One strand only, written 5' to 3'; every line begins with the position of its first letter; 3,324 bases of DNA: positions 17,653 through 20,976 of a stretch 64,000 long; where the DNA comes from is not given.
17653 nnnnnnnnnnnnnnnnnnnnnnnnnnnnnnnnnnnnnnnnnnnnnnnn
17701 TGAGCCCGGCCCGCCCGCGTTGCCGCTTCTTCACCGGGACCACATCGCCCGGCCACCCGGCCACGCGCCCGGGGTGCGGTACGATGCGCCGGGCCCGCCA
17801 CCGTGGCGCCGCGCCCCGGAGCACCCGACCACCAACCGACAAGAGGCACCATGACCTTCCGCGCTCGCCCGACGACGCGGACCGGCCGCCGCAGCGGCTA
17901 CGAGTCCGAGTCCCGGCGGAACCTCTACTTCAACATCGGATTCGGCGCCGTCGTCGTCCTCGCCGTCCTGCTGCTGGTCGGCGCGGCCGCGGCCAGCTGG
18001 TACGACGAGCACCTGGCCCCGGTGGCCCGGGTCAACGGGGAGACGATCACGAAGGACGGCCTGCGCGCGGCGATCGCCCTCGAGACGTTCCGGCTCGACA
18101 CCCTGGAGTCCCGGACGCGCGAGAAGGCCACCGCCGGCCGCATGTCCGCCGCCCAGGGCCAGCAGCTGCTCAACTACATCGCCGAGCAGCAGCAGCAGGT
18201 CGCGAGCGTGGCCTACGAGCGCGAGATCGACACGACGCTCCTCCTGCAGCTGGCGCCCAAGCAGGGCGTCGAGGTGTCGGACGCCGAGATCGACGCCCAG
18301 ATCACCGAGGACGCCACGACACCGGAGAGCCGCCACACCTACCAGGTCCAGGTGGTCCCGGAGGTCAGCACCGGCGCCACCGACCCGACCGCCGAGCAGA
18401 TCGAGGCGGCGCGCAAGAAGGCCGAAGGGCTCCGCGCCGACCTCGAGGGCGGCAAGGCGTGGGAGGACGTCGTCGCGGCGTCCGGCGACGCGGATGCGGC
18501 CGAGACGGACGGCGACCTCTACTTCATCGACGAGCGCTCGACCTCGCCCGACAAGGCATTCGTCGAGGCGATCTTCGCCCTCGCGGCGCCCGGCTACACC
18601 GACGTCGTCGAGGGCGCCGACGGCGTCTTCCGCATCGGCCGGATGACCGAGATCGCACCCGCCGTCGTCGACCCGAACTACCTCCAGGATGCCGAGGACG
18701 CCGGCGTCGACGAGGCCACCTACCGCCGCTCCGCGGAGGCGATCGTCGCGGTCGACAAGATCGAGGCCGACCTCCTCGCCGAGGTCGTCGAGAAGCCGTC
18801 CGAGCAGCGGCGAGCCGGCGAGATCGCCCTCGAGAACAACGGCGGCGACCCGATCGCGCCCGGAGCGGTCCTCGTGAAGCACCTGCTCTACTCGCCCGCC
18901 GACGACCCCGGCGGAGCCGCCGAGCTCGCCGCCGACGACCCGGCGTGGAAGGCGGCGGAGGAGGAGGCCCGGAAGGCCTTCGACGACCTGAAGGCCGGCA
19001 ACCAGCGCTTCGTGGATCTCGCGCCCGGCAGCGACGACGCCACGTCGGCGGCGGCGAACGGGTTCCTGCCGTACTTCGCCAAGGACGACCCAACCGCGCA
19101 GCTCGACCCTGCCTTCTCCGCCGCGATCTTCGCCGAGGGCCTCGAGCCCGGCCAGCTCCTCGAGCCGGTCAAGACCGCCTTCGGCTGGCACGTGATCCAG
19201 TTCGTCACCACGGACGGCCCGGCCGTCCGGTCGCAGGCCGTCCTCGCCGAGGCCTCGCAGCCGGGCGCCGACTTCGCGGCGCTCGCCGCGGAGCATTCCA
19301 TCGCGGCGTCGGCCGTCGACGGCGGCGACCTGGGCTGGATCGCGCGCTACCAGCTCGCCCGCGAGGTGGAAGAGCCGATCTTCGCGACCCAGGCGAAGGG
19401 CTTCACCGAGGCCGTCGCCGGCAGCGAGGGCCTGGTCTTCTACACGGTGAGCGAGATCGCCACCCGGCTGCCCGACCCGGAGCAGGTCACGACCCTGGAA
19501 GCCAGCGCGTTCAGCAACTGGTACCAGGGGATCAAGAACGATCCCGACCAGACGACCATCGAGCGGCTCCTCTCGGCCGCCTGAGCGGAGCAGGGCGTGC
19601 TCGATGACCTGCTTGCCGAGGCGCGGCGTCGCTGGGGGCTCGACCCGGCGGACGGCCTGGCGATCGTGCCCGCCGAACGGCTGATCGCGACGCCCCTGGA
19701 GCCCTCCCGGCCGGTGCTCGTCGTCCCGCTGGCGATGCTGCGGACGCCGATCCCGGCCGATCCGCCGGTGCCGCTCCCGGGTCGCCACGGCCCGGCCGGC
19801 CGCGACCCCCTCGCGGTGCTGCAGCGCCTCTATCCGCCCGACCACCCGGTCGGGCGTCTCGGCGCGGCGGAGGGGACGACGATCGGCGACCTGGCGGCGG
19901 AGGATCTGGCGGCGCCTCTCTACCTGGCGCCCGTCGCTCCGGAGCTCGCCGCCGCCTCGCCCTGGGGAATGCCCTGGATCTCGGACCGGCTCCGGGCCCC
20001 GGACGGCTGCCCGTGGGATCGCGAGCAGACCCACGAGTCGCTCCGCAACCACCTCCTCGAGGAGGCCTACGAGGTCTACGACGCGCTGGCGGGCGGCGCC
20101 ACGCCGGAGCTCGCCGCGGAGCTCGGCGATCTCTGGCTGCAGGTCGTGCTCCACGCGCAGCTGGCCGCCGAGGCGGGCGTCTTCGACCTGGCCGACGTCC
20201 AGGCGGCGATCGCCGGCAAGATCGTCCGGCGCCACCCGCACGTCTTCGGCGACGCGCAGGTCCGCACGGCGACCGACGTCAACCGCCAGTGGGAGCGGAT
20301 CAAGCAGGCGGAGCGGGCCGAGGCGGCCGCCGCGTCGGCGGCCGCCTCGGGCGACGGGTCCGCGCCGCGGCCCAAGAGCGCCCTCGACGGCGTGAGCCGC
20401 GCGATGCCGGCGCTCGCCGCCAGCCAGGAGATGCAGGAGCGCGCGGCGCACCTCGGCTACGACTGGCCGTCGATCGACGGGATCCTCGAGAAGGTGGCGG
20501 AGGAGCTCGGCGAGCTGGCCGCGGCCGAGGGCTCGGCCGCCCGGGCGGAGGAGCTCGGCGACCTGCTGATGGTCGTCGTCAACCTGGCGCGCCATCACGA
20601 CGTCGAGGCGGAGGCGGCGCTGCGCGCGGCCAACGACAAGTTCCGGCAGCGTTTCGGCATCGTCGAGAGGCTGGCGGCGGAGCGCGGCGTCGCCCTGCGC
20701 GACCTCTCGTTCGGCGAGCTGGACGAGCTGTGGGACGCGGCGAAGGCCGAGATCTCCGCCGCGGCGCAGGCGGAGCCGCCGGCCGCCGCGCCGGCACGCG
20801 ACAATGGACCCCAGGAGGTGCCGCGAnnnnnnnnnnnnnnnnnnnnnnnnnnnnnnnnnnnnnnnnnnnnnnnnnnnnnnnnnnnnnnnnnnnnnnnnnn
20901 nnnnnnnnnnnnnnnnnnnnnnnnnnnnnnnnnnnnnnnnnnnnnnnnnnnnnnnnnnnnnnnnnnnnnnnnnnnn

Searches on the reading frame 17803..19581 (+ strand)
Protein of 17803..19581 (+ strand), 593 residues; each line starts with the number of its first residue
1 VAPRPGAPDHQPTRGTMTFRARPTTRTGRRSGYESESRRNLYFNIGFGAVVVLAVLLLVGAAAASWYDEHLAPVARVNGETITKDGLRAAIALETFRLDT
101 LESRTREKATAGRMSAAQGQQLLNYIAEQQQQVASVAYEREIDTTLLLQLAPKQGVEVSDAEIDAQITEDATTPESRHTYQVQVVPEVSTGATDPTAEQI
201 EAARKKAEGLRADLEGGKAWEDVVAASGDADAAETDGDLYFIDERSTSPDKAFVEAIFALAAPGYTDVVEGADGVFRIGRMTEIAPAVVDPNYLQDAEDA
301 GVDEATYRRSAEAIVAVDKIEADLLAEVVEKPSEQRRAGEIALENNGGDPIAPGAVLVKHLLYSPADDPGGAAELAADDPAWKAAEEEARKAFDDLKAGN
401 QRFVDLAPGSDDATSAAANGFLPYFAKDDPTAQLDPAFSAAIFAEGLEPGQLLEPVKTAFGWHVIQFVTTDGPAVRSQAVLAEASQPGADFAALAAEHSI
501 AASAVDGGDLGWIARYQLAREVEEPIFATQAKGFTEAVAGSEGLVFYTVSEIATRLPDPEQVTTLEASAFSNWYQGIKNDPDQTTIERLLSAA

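Call 8: search_protein_families(library=pfam, proteins=[window:17803-19581:+], max_evalue=0.1)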
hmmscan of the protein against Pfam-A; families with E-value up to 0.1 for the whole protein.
window:17803-19581:+ (593 aa): 5 families
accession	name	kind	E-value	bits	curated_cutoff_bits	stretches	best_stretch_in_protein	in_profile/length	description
PF00639.27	Rotamase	-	7.4e-26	91.4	21.7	3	362-467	3-95/97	PPIC-type PPIASE domain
PF13616.12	Rotamase_3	-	1.4e-22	80.9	22.5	3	358-468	18-113/116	PPIC-type PPIASE domain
PF13145.12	Rotamase_2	-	1.1e-14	55.7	27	2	197-289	25-113/121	PPIC-type PPIASE domain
PF13624.11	SurA_N_3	-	2.8e-07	31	27.2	1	45-170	16-120/162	SurA-like N-terminal domain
PF13623.11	SurA_N_2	-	1.5e-06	28.6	28.5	1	69-181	38-130/145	SurA-like N-terminal domain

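Call 11: search_protein_families(library=ncbifam, proteins=[window:17803-19581:+], max_evalue=0.01)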
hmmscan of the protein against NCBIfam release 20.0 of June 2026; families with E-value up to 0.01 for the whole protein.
window:17803-19581:+ (593 aa): 9 families
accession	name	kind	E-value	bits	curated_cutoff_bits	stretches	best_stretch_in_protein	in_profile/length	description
NF000809.0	PRK00059.1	equivalog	5e-14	52.4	303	1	384-472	205-289/336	peptidylprolyl isomerase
NF008038.0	PRK10770.1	equivalog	2.3e-12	46.5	394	1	386-470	304-383/431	peptidylprolyl isomerase SurA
NF008054.0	PRK10788.1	equivalog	3.4e-09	36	493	1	477-544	284-350/626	peptidylprolyl isomerase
TIGR02933.1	nifM_nitrog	equivalog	2e-07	31.1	168.2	1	474-539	140-207/256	nitrogen fixation protein NifM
NF002827.0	PRK03002.1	equivalog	2e-07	30.3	343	1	385-468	146-223/285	peptidylprolyl isomerase PrsA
NF003356.0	PRK04405.1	subfamily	2e-06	27.1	339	1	386-470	155-236/299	peptidylprolyl isomerase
NF002846.0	PRK03095.1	equivalog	4.9e-06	26.2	361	0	386-473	143-224/287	peptidylprolyl isomerase PrsA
NF002824.0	PRK02998.1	subfamily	5.2e-06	26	360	0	410-468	169-221/283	peptidylprolyl isomerase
NF011969.0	PRK15441.1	equivalog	6.8e-06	26.4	127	1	483-527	23-67/93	peptidylprolyl isomerase PpiC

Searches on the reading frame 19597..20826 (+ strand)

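Call 8: search_protein_families(library=pfam, proteins=[window:19597-20826:+], max_evalue=0.1)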
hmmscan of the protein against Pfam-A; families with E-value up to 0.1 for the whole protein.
window:19597-20826:+ (410 aa): 3 families
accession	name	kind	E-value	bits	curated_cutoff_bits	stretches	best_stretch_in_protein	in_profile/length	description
PF03819.22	MazG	-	2.5e-30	105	22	2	144-217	1-74/74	MazG nucleotide pyrophosphohydrolase domain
PF01503.22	PRA-PH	-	3e-05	24.8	21.3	2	296-346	30-83/86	Phosphoribosyl-ATP pyrophosphohydrolase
PF19916.4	VMAP-M0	-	0.059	14.3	25.9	1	309-363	49-103/104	vWA-MoxR associated protein middle region 0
